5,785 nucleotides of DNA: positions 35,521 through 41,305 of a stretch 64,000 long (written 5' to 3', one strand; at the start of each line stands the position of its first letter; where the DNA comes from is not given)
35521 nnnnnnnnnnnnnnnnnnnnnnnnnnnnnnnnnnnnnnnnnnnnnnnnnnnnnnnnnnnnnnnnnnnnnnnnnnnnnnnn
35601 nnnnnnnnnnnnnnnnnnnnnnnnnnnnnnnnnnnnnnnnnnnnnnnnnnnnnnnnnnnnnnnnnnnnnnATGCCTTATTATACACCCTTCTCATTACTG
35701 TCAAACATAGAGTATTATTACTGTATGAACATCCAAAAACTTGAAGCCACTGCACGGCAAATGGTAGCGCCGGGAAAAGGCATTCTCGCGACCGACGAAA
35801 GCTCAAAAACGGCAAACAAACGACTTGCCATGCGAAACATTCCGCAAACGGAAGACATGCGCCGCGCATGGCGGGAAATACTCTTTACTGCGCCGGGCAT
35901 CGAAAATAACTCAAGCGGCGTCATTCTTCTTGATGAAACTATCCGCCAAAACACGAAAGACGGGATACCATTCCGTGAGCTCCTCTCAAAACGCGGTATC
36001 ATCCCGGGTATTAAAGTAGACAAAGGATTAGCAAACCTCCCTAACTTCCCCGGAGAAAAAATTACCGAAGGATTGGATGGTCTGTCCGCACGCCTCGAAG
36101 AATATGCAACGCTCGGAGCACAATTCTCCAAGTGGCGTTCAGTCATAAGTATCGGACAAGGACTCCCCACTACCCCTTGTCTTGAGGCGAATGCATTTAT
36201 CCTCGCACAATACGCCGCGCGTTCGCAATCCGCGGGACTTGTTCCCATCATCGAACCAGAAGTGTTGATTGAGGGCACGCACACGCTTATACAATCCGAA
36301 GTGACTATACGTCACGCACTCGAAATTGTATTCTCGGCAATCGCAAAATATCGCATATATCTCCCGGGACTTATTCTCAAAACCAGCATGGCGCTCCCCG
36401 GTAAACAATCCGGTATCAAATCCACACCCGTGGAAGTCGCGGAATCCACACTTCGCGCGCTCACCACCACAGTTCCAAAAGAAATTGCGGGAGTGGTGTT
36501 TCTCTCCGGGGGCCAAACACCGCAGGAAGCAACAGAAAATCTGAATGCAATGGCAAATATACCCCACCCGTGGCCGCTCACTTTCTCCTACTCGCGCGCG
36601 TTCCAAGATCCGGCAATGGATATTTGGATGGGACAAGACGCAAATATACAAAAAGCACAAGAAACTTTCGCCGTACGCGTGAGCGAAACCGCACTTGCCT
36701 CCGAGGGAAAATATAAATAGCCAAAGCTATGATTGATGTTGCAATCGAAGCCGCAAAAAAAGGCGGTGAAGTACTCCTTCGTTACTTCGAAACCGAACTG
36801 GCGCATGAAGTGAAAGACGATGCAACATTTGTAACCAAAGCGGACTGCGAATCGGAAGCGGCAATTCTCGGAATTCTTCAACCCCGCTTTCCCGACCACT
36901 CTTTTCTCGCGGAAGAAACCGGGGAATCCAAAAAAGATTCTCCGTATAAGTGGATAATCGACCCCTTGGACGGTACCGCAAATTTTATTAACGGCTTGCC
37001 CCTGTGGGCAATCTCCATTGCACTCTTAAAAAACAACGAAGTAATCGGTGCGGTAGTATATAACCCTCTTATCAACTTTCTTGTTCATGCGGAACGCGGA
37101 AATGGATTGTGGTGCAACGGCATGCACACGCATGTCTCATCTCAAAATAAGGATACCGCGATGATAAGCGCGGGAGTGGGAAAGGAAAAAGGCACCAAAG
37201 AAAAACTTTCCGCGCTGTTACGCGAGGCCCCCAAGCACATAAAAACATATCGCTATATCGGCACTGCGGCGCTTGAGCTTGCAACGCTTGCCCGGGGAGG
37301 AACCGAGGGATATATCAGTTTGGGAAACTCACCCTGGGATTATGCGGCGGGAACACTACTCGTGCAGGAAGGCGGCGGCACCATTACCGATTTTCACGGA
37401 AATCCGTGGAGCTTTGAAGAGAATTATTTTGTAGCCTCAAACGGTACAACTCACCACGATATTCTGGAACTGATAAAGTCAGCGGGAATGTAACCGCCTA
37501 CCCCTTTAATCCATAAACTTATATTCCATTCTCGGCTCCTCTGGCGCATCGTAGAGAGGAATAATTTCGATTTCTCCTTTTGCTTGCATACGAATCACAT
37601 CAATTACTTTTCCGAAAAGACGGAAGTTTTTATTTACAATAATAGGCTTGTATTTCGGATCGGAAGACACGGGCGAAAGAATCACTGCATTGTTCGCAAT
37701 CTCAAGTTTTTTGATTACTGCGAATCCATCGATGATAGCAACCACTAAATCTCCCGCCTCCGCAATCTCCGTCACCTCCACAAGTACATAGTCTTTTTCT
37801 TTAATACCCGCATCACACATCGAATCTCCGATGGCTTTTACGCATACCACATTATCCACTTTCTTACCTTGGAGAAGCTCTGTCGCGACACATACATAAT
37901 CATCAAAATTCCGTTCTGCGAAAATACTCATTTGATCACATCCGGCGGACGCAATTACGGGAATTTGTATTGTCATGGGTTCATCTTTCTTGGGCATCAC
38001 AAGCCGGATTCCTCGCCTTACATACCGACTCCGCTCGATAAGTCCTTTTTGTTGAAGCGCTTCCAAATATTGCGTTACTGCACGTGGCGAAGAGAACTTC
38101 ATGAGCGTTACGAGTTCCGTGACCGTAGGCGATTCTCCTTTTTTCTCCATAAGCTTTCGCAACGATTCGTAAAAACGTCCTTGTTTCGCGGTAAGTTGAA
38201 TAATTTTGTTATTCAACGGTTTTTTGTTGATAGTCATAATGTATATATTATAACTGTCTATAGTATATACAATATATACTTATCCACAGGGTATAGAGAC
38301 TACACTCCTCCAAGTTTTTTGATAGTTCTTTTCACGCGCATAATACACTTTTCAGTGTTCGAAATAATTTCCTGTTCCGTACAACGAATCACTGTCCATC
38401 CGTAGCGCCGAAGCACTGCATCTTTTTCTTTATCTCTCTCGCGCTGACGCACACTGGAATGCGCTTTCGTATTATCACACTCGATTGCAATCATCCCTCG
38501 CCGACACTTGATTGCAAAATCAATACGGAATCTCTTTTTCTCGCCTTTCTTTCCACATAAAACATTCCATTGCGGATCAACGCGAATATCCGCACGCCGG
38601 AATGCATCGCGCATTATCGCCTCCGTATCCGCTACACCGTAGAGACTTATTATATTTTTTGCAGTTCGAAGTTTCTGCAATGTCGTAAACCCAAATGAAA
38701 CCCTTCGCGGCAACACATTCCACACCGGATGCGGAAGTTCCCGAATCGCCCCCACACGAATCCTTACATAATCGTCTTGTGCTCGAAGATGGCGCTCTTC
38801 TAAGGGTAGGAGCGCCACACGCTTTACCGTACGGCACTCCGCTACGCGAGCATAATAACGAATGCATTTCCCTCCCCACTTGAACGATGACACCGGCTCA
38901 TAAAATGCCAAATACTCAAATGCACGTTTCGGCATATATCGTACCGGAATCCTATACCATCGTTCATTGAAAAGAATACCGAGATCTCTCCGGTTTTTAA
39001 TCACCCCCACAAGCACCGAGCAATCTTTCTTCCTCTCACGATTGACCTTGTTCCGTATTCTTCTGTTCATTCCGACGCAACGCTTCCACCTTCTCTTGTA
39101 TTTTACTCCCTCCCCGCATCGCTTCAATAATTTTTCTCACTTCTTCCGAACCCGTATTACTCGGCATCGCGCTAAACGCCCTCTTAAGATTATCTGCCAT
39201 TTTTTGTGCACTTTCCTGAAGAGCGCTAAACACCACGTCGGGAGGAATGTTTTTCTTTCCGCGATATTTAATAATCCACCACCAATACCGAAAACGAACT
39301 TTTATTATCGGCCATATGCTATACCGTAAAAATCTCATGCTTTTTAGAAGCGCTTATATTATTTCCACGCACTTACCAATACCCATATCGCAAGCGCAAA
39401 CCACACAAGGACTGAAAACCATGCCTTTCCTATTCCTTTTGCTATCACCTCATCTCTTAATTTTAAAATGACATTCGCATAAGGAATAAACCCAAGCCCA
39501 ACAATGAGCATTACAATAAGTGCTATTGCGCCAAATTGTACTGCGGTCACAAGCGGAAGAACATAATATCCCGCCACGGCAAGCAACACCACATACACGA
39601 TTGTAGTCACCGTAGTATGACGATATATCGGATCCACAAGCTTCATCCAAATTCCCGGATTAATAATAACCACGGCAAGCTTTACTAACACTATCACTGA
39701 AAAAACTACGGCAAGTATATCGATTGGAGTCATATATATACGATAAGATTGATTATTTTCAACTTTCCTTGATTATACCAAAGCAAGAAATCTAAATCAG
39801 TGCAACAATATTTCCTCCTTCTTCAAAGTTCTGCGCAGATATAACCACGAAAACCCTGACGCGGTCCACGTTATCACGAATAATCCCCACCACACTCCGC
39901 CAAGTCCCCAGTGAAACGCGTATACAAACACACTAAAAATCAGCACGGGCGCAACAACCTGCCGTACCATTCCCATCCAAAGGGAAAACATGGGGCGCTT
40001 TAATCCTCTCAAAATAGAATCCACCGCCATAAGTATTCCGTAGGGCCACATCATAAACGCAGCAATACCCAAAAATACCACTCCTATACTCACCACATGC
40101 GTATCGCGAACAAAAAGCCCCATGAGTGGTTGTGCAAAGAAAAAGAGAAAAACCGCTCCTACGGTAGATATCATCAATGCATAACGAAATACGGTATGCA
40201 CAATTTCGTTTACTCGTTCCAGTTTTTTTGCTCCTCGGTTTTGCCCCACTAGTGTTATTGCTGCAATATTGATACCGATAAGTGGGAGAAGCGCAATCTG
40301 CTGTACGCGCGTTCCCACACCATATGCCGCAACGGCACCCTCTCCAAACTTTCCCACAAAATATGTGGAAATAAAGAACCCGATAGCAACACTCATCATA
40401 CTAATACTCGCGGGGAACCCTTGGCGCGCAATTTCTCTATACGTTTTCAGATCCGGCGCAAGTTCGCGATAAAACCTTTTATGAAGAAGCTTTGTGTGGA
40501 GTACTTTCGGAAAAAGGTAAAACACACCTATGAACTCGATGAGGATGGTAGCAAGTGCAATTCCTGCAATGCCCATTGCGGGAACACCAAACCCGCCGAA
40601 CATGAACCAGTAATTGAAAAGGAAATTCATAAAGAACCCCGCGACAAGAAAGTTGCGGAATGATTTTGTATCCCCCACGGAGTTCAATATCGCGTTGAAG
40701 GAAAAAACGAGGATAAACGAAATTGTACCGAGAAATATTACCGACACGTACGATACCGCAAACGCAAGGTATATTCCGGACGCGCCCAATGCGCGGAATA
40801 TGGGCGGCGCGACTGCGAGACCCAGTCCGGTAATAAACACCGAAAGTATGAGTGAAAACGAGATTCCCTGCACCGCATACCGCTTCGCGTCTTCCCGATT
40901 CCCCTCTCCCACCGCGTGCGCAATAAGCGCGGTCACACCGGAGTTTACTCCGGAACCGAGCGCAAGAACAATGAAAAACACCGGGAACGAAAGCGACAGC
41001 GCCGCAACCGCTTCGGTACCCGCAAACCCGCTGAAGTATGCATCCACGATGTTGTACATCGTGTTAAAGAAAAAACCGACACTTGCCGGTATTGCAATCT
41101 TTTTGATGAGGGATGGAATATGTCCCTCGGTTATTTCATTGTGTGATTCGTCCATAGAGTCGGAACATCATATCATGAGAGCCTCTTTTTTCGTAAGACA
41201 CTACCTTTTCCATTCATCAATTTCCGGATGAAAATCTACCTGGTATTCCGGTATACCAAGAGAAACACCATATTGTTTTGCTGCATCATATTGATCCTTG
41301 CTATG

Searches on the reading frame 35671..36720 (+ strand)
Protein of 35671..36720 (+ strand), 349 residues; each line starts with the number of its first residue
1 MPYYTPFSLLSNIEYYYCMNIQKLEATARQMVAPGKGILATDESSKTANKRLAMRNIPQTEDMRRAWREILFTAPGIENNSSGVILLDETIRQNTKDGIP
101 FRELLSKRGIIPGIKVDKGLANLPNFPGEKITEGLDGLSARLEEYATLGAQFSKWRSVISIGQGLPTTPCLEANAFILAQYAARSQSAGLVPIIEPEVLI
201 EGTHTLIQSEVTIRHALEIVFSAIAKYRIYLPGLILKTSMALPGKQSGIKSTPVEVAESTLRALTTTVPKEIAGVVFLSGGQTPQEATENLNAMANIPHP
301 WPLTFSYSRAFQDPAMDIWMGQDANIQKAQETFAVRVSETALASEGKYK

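Call 111: search_protein_families(library=pfam, proteins=[window:35671-36720:+], max_evalue=0.001)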
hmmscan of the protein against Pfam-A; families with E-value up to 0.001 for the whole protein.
window:35671-36720:+ (349 aa): 1 family
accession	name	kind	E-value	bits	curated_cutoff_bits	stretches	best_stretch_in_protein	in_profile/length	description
PF00274.25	Glycolytic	-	1.4e-112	376.3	22.2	1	24-349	2-330/349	Fructose-bisphosphate aldolase class-I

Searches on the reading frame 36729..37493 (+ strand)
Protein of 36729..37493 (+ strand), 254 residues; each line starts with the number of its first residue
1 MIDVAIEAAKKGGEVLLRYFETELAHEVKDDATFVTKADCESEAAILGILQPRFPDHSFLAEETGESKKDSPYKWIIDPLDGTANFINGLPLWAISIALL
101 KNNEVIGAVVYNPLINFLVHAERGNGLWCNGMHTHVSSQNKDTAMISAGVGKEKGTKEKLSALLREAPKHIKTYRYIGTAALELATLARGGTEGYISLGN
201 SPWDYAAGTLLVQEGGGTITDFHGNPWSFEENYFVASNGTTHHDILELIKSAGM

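Call 111: search_protein_families(library=pfam, proteins=[window:36729-37493:+], max_evalue=0.001)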
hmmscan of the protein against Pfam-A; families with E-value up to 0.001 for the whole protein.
window:36729-37493:+ (254 aa): 1 family
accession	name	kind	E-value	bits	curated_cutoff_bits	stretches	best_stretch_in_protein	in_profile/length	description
PF00459.30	Inositol_P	-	1.4e-60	205.5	27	1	2-249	6-266/271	Inositol monophosphatase family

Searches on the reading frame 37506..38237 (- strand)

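Call 111: search_protein_families(library=pfam, proteins=[window:37506-38237:-], max_evalue=0.001)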
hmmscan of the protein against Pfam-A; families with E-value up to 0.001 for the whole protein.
window:37506-38237:- (243 aa): 2 families
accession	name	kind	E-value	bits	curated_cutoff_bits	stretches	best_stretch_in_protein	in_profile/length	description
PF00717.28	Peptidase_S24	-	1.4e-18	67.1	23.3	1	97-212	7-116/116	Peptidase S24-like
PF01726.22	LexA_DNA_bind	-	5.2e-12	45.8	23.7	1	14-71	3-60/65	LexA DNA binding domain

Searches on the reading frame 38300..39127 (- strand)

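Call 111: search_protein_families(library=pfam, proteins=[window:38300-39127:-], max_evalue=0.001)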
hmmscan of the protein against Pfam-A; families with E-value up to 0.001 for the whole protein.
window:38300-39127:- (275 aa): 2 families
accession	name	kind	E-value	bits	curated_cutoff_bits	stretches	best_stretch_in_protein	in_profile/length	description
PF18741.7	MTES_1575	-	4.5e-16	59.1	38.2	1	196-269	21-96/96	REase_MTES_1575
PF04480.18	DUF559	-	6e-07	29.7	20.6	1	200-269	44-108/109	Protein of unknown function (DUF559)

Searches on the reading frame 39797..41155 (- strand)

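Call 111: search_protein_families(library=pfam, proteins=[window:39797-41155:-], max_evalue=0.001)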
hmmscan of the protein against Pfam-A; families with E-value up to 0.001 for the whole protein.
window:39797-41155:- (452 aa): 1 family
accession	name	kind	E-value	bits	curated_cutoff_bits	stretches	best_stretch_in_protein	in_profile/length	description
PF01554.23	MatE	-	5.5e-52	176.1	24.9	2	23-183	1-161/161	MatE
